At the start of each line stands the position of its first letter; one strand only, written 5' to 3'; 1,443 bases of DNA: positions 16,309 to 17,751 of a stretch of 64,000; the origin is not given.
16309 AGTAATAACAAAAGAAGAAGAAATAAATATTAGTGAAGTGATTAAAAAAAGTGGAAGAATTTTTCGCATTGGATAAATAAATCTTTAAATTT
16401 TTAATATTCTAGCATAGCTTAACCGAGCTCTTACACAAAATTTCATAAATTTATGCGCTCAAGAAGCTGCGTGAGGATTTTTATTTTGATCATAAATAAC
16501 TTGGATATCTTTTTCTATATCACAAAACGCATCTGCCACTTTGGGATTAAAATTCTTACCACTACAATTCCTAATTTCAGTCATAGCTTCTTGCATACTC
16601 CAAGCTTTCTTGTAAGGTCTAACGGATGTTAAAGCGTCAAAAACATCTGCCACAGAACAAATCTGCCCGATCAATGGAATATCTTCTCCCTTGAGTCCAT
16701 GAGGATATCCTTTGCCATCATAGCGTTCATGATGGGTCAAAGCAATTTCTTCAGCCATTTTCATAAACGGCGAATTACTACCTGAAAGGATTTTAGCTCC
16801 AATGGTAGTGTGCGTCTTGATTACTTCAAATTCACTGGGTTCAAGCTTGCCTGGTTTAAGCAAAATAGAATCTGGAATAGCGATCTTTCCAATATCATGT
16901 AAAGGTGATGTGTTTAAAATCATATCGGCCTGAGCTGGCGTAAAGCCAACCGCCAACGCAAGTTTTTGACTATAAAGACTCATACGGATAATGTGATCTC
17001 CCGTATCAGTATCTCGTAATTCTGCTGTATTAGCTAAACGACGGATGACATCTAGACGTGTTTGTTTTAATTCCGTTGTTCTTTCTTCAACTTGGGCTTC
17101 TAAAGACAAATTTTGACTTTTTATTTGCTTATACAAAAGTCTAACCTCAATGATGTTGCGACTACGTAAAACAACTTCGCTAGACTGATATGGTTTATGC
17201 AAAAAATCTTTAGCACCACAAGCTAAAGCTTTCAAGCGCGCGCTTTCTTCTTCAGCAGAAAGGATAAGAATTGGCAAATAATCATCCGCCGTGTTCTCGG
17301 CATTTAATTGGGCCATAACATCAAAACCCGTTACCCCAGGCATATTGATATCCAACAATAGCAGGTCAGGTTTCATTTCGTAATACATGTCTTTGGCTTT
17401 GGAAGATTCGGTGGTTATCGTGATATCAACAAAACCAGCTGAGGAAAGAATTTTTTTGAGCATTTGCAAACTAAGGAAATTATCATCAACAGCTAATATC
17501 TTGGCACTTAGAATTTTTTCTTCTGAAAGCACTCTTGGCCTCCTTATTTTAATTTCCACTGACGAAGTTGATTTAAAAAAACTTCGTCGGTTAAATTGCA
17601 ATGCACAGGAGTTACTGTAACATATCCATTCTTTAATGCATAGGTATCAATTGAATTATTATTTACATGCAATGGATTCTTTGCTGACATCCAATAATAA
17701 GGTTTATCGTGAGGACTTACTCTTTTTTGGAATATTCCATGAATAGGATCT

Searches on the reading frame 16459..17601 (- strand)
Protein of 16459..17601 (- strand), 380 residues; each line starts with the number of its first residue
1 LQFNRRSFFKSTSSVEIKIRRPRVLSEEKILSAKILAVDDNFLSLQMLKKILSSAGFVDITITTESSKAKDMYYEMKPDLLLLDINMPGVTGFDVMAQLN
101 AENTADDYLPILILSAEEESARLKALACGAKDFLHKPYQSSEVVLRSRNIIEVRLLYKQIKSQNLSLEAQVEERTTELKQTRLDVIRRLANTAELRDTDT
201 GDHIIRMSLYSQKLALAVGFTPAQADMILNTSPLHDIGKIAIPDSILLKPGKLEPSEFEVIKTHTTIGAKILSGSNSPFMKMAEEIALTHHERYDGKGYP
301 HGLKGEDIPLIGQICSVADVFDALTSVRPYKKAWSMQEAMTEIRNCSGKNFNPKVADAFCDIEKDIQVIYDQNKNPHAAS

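Call 92: search_protein_families(library=pfam, proteins=[window:16459-17601:-], max_evalue=0.00001)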
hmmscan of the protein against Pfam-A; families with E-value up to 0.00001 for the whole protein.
window:16459-17601:- (380 aa): 3 families
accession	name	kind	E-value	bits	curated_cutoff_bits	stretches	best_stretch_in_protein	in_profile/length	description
PF13487.12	HD_5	-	1.1e-31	110.3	27.2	1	192-355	6-170/170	HD domain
PF00072.30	Response_reg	-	3.8e-22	79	30.2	1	35-144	1-107/111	Response regulator receiver domain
PF01966.28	HD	-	2.5e-18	66.9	22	1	201-323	2-115/116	HD domain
